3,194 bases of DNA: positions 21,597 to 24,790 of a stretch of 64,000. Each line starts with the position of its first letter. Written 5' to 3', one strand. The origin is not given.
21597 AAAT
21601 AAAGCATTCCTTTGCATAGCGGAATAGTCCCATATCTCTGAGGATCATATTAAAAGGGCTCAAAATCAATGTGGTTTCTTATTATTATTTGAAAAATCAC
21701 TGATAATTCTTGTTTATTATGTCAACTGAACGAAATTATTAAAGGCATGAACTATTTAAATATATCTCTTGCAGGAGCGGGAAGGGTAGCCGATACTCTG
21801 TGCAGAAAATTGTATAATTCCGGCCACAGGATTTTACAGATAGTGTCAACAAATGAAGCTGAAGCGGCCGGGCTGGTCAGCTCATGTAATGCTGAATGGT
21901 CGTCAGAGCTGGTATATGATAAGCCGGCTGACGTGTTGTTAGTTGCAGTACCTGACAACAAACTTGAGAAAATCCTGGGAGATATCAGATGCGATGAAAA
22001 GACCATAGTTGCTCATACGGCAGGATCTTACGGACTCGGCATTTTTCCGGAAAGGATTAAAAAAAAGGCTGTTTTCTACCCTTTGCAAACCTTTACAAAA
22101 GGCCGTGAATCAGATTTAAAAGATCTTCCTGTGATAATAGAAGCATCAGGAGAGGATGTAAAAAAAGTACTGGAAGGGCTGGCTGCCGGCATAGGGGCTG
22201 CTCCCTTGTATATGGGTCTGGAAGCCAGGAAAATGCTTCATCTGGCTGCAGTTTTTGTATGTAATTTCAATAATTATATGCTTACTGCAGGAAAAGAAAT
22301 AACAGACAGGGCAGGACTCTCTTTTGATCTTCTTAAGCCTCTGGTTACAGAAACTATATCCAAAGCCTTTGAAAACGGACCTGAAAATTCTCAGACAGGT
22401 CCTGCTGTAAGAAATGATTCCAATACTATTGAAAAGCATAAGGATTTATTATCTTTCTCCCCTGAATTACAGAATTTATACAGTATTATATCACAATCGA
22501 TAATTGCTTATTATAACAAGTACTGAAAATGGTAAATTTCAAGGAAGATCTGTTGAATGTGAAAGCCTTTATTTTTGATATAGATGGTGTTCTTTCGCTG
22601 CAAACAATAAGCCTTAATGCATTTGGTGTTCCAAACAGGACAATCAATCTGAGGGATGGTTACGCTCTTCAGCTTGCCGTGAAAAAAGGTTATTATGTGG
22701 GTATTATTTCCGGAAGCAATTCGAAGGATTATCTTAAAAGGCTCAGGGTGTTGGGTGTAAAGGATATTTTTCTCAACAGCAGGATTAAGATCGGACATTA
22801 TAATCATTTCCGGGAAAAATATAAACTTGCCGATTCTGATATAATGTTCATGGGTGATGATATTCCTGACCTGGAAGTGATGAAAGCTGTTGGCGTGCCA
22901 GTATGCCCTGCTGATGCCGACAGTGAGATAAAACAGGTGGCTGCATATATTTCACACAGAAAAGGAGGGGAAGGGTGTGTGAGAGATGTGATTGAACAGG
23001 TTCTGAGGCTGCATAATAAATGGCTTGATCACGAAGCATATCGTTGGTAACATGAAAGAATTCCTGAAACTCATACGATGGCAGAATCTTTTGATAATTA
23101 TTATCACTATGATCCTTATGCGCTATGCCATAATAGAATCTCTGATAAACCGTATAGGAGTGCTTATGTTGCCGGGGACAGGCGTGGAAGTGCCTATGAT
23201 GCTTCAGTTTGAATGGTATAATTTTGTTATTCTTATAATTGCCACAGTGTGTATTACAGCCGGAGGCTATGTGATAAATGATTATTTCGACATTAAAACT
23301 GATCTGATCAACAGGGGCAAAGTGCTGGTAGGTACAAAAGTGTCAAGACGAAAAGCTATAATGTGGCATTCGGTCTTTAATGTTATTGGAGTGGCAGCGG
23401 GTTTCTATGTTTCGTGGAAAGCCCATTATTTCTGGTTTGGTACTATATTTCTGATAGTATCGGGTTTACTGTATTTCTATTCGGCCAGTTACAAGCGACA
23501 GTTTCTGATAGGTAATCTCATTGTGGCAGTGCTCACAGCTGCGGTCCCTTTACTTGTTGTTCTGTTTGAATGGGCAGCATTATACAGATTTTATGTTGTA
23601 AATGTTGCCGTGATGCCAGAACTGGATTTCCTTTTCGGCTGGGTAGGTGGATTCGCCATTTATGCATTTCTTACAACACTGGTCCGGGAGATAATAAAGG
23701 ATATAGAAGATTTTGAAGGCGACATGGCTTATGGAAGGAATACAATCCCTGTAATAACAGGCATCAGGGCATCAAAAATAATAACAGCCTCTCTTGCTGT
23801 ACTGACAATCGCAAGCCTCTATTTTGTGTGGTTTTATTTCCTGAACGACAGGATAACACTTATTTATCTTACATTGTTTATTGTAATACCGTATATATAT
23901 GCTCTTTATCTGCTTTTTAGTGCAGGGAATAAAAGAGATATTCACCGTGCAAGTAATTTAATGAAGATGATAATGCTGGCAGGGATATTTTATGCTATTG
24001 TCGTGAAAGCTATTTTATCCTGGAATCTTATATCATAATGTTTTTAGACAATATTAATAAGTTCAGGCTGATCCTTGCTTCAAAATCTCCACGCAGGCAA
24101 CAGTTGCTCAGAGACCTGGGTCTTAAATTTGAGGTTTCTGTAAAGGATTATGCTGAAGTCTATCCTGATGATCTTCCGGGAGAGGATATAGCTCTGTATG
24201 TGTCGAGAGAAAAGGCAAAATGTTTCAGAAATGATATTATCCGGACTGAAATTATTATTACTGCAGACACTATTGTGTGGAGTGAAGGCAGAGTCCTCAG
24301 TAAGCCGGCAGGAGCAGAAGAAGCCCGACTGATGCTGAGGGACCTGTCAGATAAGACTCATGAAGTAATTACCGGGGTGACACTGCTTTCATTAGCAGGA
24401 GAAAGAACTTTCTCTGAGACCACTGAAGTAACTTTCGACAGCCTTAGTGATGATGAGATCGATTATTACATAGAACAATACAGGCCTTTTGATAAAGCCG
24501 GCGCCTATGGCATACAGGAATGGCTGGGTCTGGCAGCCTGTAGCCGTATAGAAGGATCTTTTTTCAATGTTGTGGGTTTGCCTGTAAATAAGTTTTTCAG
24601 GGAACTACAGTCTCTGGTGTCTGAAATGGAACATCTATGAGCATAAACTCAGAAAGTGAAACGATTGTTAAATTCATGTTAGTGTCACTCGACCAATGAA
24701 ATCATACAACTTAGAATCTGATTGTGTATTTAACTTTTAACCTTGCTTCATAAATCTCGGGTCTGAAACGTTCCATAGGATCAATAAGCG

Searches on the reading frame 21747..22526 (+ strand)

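Call 56: search_protein_families(library=pfam, proteins=[window:21747-22526:+], max_evalue=0.00001)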
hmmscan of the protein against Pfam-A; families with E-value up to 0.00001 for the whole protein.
window:21747-22526:+ (259 aa): 3 families
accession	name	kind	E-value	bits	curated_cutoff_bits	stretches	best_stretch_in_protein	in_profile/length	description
PF10728.14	DUF2520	-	4.2e-34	117.4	25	1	128-252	2-125/125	Domain of unknown function (DUF2520)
PF10727.15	Rossmann-like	-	6.2e-07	29.7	23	1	4-101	15-117/131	Rossmann-like domain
PF03807.23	F420_oxidored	-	3.6e-06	27.9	21.6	1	7-91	3-92/94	NADP oxidoreductase coenzyme F420-dependent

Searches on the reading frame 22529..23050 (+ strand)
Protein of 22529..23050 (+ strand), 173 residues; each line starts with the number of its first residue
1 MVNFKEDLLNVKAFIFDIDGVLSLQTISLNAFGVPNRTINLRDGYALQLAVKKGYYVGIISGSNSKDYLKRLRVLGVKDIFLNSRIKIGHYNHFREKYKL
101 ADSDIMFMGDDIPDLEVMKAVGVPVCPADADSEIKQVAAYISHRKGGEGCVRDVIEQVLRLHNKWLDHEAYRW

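Call 56: search_protein_families(library=pfam, proteins=[window:22529-23050:+], max_evalue=0.00001)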
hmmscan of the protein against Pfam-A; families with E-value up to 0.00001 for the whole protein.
window:22529-23050:+ (173 aa): 2 families
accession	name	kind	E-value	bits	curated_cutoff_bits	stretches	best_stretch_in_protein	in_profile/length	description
PF08282.18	Hydrolase_3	-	1.4e-08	35.2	20.9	1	92-144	193-245/255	haloacid dehalogenase-like hydrolase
PF00702.32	Hydrolase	-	4.2e-06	27.7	26.4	0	47-122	107-191/191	haloacid dehalogenase-like hydrolase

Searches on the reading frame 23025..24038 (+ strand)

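Call 56: search_protein_families(library=pfam, proteins=[window:23025-24038:+], max_evalue=0.00001)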
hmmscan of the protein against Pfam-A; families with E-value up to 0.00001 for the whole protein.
window:23025-24038:+ (337 aa): 1 family
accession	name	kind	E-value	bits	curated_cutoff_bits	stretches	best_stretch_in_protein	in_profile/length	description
PF01040.23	UbiA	-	1.5e-25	90.4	34.2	1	61-309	16-244/250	UbiA prenyltransferase family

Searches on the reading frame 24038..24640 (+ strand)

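Call 56: search_protein_families(library=pfam, proteins=[window:24038-24640:+], max_evalue=0.00001)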
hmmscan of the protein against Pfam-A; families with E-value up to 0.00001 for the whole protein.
window:24038-24640:+ (200 aa): 1 family
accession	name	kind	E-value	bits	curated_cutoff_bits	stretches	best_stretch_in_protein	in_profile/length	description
PF02545.19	Maf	-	1.4e-56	191.6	27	1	10-192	1-186/187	Maf-like protein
